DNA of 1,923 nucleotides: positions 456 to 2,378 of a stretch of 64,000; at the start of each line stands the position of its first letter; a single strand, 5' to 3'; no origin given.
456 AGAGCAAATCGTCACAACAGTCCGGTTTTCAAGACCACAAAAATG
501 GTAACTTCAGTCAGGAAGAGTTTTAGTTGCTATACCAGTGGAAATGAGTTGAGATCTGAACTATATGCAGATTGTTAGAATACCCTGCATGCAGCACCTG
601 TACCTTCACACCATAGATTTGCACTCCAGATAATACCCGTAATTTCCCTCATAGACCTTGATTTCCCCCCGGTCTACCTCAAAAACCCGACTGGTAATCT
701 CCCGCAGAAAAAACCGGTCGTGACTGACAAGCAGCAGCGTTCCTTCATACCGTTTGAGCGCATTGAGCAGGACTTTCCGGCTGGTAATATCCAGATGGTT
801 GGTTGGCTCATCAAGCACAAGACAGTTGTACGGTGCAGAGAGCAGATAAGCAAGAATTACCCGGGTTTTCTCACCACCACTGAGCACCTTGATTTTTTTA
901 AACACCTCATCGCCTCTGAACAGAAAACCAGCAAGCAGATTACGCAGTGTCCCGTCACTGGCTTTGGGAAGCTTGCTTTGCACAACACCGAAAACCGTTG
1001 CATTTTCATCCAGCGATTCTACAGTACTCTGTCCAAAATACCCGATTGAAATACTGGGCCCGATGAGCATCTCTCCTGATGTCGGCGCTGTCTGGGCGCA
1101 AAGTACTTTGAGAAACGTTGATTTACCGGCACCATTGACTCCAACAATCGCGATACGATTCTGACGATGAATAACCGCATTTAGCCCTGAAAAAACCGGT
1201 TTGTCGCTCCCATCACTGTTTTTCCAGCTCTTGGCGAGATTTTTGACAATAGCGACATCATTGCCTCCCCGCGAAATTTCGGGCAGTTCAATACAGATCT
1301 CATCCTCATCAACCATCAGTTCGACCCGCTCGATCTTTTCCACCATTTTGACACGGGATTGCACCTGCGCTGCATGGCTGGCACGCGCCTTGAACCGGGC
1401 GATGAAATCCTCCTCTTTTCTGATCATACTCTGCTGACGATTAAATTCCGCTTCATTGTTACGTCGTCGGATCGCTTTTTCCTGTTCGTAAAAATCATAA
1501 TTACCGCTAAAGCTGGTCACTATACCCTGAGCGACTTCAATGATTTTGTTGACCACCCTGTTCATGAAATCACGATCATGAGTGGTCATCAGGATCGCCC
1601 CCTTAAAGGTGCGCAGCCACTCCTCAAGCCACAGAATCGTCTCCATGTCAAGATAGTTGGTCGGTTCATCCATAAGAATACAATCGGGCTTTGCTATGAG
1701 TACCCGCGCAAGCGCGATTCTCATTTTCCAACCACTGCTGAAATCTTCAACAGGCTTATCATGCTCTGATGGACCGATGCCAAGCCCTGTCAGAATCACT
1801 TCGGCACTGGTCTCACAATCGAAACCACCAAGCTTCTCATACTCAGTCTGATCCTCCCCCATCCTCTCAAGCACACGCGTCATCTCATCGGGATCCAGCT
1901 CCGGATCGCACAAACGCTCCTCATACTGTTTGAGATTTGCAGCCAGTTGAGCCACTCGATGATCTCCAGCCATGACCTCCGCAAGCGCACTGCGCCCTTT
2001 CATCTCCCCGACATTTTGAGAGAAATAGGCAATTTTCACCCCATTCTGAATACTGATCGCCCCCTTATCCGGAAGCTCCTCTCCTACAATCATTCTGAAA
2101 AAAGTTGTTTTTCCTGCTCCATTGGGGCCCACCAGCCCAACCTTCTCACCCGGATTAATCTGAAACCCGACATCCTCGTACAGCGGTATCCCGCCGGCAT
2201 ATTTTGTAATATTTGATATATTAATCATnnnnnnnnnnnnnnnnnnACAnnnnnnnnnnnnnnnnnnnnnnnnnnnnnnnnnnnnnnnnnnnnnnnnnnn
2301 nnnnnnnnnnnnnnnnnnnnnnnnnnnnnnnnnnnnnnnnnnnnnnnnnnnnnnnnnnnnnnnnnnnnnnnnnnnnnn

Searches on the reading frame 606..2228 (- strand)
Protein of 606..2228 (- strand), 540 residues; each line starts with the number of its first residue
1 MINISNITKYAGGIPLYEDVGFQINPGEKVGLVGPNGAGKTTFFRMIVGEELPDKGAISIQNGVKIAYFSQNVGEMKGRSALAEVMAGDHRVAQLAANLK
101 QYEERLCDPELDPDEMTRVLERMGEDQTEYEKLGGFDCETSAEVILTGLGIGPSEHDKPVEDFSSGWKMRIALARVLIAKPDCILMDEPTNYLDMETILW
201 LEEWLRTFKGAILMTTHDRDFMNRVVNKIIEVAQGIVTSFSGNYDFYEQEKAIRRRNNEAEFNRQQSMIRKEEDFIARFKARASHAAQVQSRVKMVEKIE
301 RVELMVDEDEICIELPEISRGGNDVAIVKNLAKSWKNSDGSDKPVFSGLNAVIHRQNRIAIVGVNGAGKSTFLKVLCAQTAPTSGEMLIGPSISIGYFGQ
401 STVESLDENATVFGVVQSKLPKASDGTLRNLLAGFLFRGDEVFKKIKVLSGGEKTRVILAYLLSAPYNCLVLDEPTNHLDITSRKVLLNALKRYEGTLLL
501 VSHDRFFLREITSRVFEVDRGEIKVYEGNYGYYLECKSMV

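Call 45: find_encoding_contigs(protein=window:606-2228:-, flank=10000, max_places=3)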
Protein window:606-2228:- (540 aa): 1 contig read that carries it; 1 place shown.
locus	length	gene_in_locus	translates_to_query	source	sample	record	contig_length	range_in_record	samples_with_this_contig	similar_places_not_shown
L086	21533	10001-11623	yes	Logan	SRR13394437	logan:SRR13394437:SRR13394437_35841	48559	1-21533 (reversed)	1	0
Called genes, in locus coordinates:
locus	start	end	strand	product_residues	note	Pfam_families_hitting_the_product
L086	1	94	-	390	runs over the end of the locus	-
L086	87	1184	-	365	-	-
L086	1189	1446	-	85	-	PF00376:MerR (weak), PF13411:MerR_1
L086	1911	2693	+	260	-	PF00149:Metallophos, PF12850:Metallophos_2 (faint)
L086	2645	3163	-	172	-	PF04677:CwfJ_C_1, PF11969:DcpS_C (weak), PF01230:HIT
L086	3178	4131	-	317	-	-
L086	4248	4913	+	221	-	-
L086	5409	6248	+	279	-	PF02588:YitT_membrane, PF10035:DUF2179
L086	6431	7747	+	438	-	PF00359:PTS_EIIA_2, PF02457:DAC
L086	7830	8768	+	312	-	-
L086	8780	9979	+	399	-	PF01809:YidD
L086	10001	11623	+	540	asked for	PF00005:ABC_tran, PF02463:SMC_N (faint), PF13476:AAA_23 (faint), PF13555:AAA_29 (faint), PF01926:MMR_HSR1 (faint), PF13304:AAA_21 (faint), PF12848:ABC_tran_Xtn, PF00005:ABC_tran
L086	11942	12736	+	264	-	-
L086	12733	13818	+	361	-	PF03572:Peptidase_S41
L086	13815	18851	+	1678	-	-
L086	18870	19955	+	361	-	-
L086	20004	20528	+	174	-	-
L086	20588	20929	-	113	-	PF20586:DUF6788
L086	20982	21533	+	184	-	?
